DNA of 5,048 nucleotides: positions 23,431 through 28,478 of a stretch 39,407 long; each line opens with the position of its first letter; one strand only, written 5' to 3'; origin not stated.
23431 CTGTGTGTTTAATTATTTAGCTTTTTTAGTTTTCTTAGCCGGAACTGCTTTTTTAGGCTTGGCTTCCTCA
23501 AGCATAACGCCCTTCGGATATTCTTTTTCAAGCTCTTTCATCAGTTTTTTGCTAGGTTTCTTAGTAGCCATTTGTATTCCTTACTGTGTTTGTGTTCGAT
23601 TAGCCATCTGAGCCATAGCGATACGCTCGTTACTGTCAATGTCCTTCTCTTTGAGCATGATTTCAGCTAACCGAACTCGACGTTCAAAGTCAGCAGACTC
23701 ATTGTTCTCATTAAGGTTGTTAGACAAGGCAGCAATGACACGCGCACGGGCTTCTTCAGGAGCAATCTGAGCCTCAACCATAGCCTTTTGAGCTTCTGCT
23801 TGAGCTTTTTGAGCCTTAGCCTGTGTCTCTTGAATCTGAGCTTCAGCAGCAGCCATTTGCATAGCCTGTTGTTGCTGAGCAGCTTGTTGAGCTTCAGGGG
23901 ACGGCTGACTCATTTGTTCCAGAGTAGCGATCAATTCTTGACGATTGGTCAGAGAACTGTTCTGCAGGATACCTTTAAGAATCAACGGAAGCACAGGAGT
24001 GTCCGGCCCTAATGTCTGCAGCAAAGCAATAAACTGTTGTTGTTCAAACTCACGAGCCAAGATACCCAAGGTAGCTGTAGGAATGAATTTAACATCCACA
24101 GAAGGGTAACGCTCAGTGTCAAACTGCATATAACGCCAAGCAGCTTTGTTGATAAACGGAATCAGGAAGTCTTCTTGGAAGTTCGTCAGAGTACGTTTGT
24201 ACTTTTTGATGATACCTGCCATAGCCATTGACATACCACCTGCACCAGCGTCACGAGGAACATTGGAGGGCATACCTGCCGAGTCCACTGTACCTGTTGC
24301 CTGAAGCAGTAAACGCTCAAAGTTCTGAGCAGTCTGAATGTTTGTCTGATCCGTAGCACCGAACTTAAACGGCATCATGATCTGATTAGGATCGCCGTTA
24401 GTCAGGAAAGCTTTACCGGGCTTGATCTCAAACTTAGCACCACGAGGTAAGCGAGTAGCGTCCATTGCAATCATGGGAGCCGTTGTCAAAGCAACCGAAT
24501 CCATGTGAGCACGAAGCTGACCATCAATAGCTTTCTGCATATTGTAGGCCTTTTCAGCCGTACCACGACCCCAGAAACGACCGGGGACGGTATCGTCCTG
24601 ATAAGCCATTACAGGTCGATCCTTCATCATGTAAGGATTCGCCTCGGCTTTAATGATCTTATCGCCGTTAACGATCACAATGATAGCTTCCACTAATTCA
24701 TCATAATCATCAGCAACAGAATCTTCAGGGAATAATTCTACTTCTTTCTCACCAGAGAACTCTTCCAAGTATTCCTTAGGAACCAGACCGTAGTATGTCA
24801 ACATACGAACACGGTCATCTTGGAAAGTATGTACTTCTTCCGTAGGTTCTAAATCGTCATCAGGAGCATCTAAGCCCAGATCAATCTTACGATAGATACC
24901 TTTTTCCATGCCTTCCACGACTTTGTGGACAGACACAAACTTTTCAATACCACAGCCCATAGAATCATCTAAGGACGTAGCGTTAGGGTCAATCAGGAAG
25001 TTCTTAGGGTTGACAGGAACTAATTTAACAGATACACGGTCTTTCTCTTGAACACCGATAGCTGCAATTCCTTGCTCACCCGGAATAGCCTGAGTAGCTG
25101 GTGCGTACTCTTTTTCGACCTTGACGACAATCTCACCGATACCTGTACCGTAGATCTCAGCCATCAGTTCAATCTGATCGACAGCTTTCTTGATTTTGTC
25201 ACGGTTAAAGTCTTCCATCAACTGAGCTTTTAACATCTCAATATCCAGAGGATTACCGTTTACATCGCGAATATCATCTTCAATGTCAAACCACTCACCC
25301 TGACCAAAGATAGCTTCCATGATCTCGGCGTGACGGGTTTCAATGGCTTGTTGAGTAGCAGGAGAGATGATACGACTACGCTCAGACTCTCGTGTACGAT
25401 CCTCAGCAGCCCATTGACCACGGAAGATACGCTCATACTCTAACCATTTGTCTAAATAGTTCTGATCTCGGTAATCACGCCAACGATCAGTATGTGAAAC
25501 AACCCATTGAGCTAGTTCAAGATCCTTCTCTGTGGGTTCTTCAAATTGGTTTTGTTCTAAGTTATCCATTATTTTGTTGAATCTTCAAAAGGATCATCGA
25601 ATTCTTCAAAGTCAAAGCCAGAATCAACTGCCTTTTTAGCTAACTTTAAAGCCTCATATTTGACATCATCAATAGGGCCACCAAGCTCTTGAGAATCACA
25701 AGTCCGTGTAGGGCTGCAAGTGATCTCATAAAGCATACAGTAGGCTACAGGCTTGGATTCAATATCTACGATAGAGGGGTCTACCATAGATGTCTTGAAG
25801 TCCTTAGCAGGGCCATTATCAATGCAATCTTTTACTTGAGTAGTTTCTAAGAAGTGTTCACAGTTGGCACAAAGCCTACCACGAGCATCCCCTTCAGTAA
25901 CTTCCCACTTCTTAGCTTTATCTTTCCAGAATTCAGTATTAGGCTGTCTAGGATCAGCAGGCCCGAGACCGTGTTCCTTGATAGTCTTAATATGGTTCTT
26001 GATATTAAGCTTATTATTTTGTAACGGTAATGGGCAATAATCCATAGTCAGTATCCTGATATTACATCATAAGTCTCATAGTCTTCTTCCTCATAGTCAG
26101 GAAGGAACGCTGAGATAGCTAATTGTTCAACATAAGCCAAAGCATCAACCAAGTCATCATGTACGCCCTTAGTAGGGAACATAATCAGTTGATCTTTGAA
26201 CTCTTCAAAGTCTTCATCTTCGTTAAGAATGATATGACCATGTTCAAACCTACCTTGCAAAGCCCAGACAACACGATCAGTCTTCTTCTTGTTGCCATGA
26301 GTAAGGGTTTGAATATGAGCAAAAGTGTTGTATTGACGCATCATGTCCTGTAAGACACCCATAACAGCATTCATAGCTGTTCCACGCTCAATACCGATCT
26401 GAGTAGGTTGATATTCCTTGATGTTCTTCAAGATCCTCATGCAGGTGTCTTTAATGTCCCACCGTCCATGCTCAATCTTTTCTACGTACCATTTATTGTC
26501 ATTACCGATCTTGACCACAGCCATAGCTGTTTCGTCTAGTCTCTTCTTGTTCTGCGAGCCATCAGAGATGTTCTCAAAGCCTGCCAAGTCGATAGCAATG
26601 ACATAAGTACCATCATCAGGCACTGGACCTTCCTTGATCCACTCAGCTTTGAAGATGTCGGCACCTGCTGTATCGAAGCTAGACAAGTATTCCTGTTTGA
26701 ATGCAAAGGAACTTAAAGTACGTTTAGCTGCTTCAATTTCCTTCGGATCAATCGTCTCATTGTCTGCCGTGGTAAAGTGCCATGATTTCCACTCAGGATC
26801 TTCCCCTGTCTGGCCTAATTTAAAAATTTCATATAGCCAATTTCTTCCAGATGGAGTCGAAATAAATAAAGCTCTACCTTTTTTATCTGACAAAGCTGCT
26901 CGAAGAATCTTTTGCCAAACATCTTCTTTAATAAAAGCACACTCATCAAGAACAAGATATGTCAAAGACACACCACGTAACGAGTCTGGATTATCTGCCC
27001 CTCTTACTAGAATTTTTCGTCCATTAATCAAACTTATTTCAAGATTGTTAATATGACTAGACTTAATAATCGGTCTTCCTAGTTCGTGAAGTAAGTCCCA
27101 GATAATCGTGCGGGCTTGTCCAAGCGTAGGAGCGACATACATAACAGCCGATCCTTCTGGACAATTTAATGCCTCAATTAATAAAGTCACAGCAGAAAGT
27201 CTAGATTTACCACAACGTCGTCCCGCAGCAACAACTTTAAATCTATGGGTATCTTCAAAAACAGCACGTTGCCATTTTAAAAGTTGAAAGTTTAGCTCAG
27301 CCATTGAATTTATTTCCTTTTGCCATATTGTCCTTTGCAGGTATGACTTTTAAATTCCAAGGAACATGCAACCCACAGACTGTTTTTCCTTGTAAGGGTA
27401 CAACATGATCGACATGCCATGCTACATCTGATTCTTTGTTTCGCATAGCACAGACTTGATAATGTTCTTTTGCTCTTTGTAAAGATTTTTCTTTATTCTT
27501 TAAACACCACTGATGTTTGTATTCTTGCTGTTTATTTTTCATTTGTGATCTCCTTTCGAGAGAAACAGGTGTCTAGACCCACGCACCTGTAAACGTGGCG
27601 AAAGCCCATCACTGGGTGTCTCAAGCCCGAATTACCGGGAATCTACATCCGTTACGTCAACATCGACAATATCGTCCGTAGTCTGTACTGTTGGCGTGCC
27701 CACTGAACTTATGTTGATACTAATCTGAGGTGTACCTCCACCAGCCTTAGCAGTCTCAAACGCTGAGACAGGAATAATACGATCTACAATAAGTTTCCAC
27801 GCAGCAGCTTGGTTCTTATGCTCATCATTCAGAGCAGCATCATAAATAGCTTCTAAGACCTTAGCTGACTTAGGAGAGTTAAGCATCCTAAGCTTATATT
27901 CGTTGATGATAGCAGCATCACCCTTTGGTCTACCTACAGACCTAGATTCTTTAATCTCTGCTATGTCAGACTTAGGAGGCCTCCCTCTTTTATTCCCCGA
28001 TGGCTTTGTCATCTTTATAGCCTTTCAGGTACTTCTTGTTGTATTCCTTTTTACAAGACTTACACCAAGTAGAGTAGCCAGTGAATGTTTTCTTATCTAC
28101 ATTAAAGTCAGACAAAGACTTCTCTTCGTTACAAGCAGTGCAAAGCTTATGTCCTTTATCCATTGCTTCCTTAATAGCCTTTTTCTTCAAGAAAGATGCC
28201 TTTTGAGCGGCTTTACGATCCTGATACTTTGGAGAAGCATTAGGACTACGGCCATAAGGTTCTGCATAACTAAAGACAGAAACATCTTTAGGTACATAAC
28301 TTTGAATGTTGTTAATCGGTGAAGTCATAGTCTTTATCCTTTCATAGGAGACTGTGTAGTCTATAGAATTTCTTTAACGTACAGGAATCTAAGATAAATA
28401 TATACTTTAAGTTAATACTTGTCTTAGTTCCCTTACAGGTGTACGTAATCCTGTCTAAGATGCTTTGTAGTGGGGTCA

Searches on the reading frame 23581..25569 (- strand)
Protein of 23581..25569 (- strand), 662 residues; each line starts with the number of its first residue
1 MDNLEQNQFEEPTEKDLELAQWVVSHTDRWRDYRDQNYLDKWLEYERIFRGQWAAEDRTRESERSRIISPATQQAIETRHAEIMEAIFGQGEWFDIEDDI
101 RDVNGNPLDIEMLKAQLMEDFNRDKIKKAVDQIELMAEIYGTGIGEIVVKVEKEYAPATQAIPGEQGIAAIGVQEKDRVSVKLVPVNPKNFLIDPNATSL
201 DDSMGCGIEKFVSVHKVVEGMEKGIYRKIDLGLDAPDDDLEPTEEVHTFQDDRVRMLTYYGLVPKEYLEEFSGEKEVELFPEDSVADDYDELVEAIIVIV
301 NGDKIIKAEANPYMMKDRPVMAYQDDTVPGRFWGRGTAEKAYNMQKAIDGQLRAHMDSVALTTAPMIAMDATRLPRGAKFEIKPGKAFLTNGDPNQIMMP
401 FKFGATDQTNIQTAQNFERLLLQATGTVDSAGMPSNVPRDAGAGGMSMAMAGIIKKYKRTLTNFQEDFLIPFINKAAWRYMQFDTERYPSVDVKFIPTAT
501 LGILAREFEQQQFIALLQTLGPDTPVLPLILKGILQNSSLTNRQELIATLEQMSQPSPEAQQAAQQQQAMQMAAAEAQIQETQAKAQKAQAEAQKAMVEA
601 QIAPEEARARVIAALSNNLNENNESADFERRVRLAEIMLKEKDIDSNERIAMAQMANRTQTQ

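Call 9: search_protein_families(library=phrogs, proteins=[window:23581-25569:-], max_evalue=0.001)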
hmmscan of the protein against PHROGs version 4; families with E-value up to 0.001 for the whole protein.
window:23581-25569:- (662 aa): 3 families
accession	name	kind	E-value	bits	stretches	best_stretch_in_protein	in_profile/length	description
phrog_1216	-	head and packaging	9.9e-47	160.9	1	28-657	25-705/714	portal protein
phrog_332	-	connector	1.3e-39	137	1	14-597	5-556/560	head-tail adaptor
phrog_156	-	head and packaging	1e-11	45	2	508-657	516-667/681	portal protein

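Call 34: search_dna_similar(query=window:23581-25569:-, collection=phages, mode=protein, max_rows=25)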
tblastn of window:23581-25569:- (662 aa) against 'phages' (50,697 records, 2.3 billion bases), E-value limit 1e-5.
Records with a match: 26; places in all: 26; records where one place covers at least 80% of the query: 0.
Best place of each record, by identity: <60% 26.
By first word of the organism name: Roseobacter 11; Pelagibacter 4; Rhizobium 3; Puniceispirillum 2; Aeromonas 2; Vibrio 2; Arthronema 1; Sinorhizobium 1.
By host as written in the record: Rhodobacteraceae bacterium FZCC0040 4; Rhodobacteraceae bacterium FZCC0023 4; Candidatus Pelagibacter sp. HTCC7211 3; Candidatus Puniceispirillum marinum IMCC1322 2; Vibrio anguillarum PF4 2; Rhodobacteraceae bacterium FZCC0012 1; Rhodobacteraceae bacterium FZCC0042 1; Rhodobacteraceae bacterium FZCC0089 1; and 8 more.
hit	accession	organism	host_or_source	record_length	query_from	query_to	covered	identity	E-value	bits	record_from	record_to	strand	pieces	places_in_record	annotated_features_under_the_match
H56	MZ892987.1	Roseobacter phage CRP-207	Rhodobacteraceae bacterium FZCC0040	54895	112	527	63%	25.7%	4e-15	86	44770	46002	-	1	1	putative portal protein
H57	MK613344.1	Roseobacter phage CRP-2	Rhodobacteraceae bacterium FZCC0023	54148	112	519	62%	25.3%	2e-13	80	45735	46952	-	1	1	putative portal protein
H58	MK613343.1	Roseobacter phage CRP-1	Rhodobacteraceae bacterium FZCC0023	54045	112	519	62%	24.6%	4e-12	76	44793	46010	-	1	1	putative portal protein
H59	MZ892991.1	Roseobacter phage CRP-603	Rhodobacteraceae bacterium FZCC0012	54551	113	519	61%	24.7%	2e-14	84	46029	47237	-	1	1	putative portal protein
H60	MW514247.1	Roseobacter phage CRP-13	Rhodobacteraceae bacterium FZCC0023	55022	112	518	61%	24.4%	1e-14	84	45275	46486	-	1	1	putative portal protein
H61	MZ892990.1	Roseobacter phage CRP-345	Rhodobacteraceae bacterium FZCC0042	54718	139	522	58%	25.6%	6e-12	76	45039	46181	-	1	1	putative portal protein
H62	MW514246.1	Roseobacter phage CRP-9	Rhodobacteraceae bacterium FZCC0023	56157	112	527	63%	23.6%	4e-14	82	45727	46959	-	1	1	putative portal protein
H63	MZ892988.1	Roseobacter phage CRP-212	Rhodobacteraceae bacterium FZCC0040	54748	114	530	63%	23.3%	1e-11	74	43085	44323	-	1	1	putative portal protein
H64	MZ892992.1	Roseobacter phage CRP-738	Rhodobacteraceae bacterium FZCC0089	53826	115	518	61%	23.6%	3e-8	63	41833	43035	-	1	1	putative portal protein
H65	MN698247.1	Pelagibacter phage HTVC115P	Candidatus Pelagibacter sp. HTCC7211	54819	115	520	61%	23.1%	4e-11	73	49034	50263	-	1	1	portal protein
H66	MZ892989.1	Roseobacter phage CRP-235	Rhodobacteraceae bacterium FZCC0040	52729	115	518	61%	23.0%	4e-8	63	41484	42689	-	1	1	putative portal protein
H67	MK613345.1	Roseobacter phage CRP-3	Rhodobacteraceae bacterium FZCC0040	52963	113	530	63%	21.0%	7e-8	62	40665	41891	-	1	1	putative portal protein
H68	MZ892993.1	Pelagibacter phage HTVC033P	Candidatus Pelagibacter sp. HTCC1062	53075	111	519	62%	21.0%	4e-9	66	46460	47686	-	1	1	putative portal protein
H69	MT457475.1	Arthronema virus TR020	Arthronema africanum strain 1980/01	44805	74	435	55%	23.6%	1e-5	55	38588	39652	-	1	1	portal protein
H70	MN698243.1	Pelagibacter phage HTVC104P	Candidatus Pelagibacter sp. HTCC7211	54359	190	520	50%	24.1%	1e-8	64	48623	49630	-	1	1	putative portal protein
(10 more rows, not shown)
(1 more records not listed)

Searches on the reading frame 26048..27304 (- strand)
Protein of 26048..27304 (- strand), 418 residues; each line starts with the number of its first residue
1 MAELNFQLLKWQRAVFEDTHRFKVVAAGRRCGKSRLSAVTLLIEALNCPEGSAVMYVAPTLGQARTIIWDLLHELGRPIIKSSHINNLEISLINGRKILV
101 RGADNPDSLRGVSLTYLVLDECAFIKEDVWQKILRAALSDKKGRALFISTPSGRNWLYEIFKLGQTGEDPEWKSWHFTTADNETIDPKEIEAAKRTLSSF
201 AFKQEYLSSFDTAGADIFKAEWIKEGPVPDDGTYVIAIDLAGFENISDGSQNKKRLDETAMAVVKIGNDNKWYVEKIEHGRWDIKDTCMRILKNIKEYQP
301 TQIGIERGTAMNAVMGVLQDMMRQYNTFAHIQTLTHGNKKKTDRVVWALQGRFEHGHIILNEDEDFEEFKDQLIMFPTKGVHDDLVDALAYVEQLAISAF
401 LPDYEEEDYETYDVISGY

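Call 9: search_protein_families(library=phrogs, proteins=[window:26048-27304:-], max_evalue=0.001)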
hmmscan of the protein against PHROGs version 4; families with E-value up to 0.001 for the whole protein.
window:26048-27304:- (418 aa): 7 families
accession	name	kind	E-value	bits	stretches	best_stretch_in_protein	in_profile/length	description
phrog_2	-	head and packaging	1.8e-50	173.5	1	5-391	263-587/807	terminase large subunit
phrog_38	-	head and packaging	1.2e-25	91.3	1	168-399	484-706/760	terminase large subunit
phrog_7579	-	head and packaging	2.7e-19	70.3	1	10-223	7-226/239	terminase large subunit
phrog_979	-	head and packaging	6.1e-17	62.5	1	212-391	410-594/642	terminase large subunit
phrog_675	-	head and packaging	1.4e-14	54.3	1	3-155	38-195/576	terminase large subunit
phrog_5573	-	head and packaging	1.4e-07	32.2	1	253-390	94-228/250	terminase large subunit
phrog_5989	-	head and packaging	1.9e-06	28.2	1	20-146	156-281/347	terminase large subunit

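Call 16: search_dna_similar(query=window:26048-27304:-, collection=phages, mode=protein, max_rows=30)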
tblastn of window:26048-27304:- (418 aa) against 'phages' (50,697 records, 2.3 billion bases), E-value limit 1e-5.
Records with a match: 2692; places in all: 2695; records where one place covers at least 80% of the query: 1597.
Best place of each record, by identity: <60% 2692.
By first word of the organism name: Escherichia 685; Vibrio 466; Klebsiella 363; Salmonella 297; Shigella 81; Mycobacterium 72; Enterobacter 57; Aeromonas 46; Gordonia 46; Enterobacteria 43; and 77 more.
By host as written in the record: - 581; Escherichia coli 279; Klebsiella pneumoniae 118; Mycobacterium smegmatis mc2 155 44; Salmonella enterica subsp. enterica serovar Enteritidis PT1 39; Vibrio harveyi BAA-1116 36; Escherichia coli K-12 32; Escherichia coli O157:H7 31; and 578 more.
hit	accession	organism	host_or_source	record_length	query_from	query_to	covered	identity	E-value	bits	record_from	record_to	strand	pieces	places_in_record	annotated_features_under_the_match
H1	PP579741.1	Enterobacter phage KKP_3711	Enterobacter sp. KKP_3684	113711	14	391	90%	28.9%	5e-19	96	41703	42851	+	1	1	terminase large subunit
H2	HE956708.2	Yersinia phage phiR2-01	Yersinia enterocolitica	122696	20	391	89%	29.1%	4e-21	102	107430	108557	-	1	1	g142: may contain ATP/GTP binding motif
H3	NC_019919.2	Yersinia phage phiR2-01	Yersinia enterocolitica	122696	20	391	89%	29.1%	4e-21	102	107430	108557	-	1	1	g142: terminase large subunit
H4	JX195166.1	Pectobacterium phage My1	-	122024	14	391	90%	28.1%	3e-21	102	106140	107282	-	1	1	terminase large subunit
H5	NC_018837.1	Pectobacterium phage My1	-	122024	14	391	90%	28.1%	3e-21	102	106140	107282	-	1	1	terminase large subunit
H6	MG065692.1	Campylobacter phage C13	Campylobacter jejuni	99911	20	391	89%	28.1%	1e-19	97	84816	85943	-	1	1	record has no annotation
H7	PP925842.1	Escherichia phage KookSpook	Escherichia coli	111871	20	391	89%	28.1%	1e-19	97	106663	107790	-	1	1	terminase large subunit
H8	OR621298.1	Escherichia phage vB_EcoD-Elw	Escherichia coli O157:H7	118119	20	391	89%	27.8%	8e-20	98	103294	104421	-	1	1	terminase large subunit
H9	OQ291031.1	Salmonella phage Kenya-K18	Salmonella enterica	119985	20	391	89%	27.8%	8e-20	98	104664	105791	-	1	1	terminase large subunit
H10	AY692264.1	Escherichia phage T5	-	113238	20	391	89%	27.8%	1e-19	98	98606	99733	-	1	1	terminase large subunit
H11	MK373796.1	Escherichia phage vB_EcoS_HdH2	Escherichia coli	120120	20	391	89%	27.8%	2e-19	97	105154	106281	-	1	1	putative large terminase protein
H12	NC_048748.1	Escherichia phage vB_EcoS_HdH2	Escherichia coli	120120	20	391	89%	27.8%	2e-19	97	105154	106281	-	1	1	terminase large subunit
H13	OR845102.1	Salmonella phage S.Hadar 4-5-1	Salmonella enterica subsp. enterica ...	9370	20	391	89%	27.8%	2e-19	97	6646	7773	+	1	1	record has no annotation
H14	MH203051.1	Escherichia phage Gostya9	Escherichia coli C600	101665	20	391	89%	27.8%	2e-19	97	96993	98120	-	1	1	terL: terminase large subunit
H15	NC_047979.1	Escherichia phage Gostya9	Escherichia coli C600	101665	20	391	89%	27.8%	2e-19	97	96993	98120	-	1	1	terL: terminase large subunit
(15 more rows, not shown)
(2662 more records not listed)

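Call 17: find_related_loci(query=window:26048-27304:-, collection=viral_contigs, flank=6000)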
Query window:26048-27304:- (418 aa) in viral_contigs; peptide patterns used: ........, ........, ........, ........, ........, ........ (x = any residue, [..] = any of these).
357 stretches matched a pattern; 347 encode a relative of the query (tblastn E <= 1e-3); the best 80 are kept; 80 distinct loci.
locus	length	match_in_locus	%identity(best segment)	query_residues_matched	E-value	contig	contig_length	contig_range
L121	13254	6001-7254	94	1-418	0e+0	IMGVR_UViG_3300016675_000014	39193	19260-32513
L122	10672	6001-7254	94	1-418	0e+0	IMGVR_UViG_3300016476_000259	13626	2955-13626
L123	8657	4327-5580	93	1-418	0e+0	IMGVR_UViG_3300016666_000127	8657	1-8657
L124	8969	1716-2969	90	1-418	0e+0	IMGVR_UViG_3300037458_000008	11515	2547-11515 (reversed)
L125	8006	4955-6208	91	1-418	0e+0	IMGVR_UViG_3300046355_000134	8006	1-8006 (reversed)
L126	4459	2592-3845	90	1-418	0e+0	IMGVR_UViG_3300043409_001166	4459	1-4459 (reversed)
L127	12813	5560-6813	89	1-418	0e+0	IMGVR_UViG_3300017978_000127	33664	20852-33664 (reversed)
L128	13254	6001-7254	89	1-418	0e+0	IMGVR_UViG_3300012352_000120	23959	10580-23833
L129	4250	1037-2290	89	1-418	0e+0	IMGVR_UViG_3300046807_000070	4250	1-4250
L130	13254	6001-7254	90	1-418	0e+0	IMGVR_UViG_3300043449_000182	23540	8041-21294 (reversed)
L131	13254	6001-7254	90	1-418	0e+0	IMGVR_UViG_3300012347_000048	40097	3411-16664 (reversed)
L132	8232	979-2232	90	1-418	0e+0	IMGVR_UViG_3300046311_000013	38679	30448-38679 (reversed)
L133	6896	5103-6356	89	1-418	0e+0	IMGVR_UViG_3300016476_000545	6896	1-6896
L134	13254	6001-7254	90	1-418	0e+0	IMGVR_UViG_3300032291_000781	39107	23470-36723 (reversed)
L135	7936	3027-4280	89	1-418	0e+0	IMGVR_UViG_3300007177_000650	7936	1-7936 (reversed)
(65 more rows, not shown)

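Call 38: find_related_loci(query=A1, collection=genome_contigs, flank=6000)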
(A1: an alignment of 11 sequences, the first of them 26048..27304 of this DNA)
Query A1 (418 aa) in genome_contigs; peptide patterns used: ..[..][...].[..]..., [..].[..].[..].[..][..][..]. (x = any residue, [..] = any of these).
143 stretches matched a pattern; 72 encode a relative of the query (tblastn E <= 1e-3); 72 distinct loci.
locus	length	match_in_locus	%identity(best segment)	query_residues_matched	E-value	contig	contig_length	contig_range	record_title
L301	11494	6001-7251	73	1-418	0e+0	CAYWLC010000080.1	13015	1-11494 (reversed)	MAG TPA_asm: uncultured Luteolibacter sp. isolate SRP272421_co1_645 genome assembly, contig: NODE_15119_length_13015_cov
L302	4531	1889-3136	70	4-418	0e+0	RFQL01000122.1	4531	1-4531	MAG: Burkholderiaceae bacterium isolate WB4_2_1091 contig_100_121, whole genome shotgun sequence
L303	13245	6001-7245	67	4-418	0e+0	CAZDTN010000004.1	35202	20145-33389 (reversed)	MAG TPA_asm: uncultured Sphingobacterium sp. isolate SRP278252_co3_414 genome assembly, contig: NODE_1768_length_35202_c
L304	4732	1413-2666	61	1-417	0e+0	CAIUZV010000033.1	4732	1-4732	MAG: uncultured beta proteobacterium isolate Loclat_bin-04081 genome assembly, contig: bin-04081:033/461, whole genome s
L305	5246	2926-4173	60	1-403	0e+0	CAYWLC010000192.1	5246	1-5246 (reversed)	MAG TPA_asm: uncultured Luteolibacter sp. isolate SRP272421_co1_645 genome assembly, contig: NODE_60360_length_5246_cov_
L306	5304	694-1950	53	1-418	1e-152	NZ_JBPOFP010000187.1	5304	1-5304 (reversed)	MAG: Paraglaciecola sp. isolate MAG_36 MAG_36_187, whole genome shotgun sequence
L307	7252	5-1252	52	1-418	2e-149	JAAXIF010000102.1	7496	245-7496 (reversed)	MAG: Sphingobacteriales bacterium isolate SW22112_bin_1 NODE_5832_length_7496_cov_98.682570, whole genome shotgun sequen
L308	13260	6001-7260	60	4-417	5e-168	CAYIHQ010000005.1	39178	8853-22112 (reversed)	MAG TPA_asm: uncultured Ignavibacteriaceae bacterium isolate ERP119705_co22_105 genome assembly, contig: NODE_791_length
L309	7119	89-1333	52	1-418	3e-143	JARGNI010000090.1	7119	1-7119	MAG: Verrucomicrobiales bacterium isolate bin_ak_oxhcr2.025 NODE_4716_length_7119_cov_197.559173, whole genome shotgun s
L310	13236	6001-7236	52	4-418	4e-141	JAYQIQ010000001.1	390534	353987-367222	MAG: Candidatus Eutrophomonas brisbanensis isolate SD4487_NP_metabat_bins_2.tsv.720 contig_15355_pilon, whole genome sho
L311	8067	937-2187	50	2-418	4e-139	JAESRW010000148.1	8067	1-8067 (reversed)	MAG: Flavobacteriales bacterium isolate NORP269 Contig_source1383C_13607, whole genome shotgun sequence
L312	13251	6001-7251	50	1-418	1e-138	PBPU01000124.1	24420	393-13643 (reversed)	MAG: Acidimicrobiaceae bacterium isolate RS349 TaraRedSea_contig_445056, whole genome shotgun sequence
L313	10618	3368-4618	48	1-418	2e-134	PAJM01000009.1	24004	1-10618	MAG: Methanobacteriota archaeon isolate SAT95 156397, whole genome shotgun sequence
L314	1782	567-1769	50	1-396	1e-144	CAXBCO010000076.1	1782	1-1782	MAG TPA_asm: uncultured Alphaproteobacteria bacterium isolate ERR2762153_maxbin2_3 genome assembly, contig: ERZ3422244.6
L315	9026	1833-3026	50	2-400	7e-132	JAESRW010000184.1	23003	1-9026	MAG: Flavobacteriales bacterium isolate NORP269 Contig_source1383C_4319, whole genome shotgun sequence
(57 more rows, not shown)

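Call 82: find_encoding_contigs(protein=window:26048-27304:-, flank=4000, max_places=10)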
Protein window:26048-27304:- (418 aa): no gene with exactly this product is on record in the collection.

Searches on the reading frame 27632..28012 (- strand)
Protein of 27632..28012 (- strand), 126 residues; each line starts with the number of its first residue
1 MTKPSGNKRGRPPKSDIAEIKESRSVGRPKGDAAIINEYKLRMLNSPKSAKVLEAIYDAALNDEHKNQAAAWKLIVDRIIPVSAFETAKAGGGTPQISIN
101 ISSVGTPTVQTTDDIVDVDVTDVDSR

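Call 8: search_protein_families(library=phrogs, proteins=[window:27632-28012:-], max_evalue=0.001)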
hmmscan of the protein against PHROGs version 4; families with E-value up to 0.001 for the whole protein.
window:27632-28012:- (126 aa): 0 families

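Call 67: find_encoding_contigs(protein=window:27632-28012:-, flank=4000, max_places=10)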
Protein window:27632-28012:- (126 aa): no gene with exactly this product is on record in the collection.

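Call 83: search_protein_families(library=pfam, proteins=[window:27632-28012:-], max_evalue=0.01)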
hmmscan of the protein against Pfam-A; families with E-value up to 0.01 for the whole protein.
window:27632-28012:- (126 aa): 2 families
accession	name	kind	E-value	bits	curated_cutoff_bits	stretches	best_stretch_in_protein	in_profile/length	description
PF18932.5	DUF5681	-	0.00032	21.6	27.5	1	5-80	10-73/77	Family of unknown function (DUF5681)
PF02178.24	AT_hook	-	0.0051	17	17.4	0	8-15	3-10/13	AT hook motif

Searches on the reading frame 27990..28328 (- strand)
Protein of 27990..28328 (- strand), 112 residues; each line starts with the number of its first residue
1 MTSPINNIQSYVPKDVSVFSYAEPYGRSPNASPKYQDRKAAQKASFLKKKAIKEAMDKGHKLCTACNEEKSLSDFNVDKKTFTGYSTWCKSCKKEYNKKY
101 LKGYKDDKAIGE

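Call 8: search_protein_families(library=phrogs, proteins=[window:27990-28328:-], max_evalue=0.001)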
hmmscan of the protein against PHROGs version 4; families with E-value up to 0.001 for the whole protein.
window:27990-28328:- (112 aa): 7 families
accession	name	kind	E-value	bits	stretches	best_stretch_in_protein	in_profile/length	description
phrog_5558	-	moron, auxiliary metabolic gene and host takeover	1.2e-11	46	1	40-109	45-114/130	Lar-like restriction alleviation protein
phrog_1035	-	DNA, RNA and nucleotide metabolism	1.7e-11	45.5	1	36-106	36-109/271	endonuclease VII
phrog_2340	-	DNA, RNA and nucleotide metabolism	2.8e-08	35.1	1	55-101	3-50/171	endonuclease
phrog_2255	-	DNA, RNA and nucleotide metabolism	1.7e-07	31.9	1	49-102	42-94/211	HNH endonuclease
phrog_2633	-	DNA, RNA and nucleotide metabolism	2e-07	32.3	1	51-102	4-55/142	endonuclease VII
phrog_6611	-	unknown function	6.5e-06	27.4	1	58-98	139-179/180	-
phrog_1244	-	unknown function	0.00062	20.2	1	35-102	83-149/157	-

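Call 66: find_encoding_contigs(protein=window:27990-28328:-, flank=4000, max_places=10)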
Protein window:27990-28328:- (112 aa): no gene with exactly this product is on record in the collection.

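Call 83: search_protein_families(library=pfam, proteins=[window:27990-28328:-], max_evalue=0.01)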
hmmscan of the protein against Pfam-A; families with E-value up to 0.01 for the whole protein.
window:27990-28328:- (112 aa): 0 families
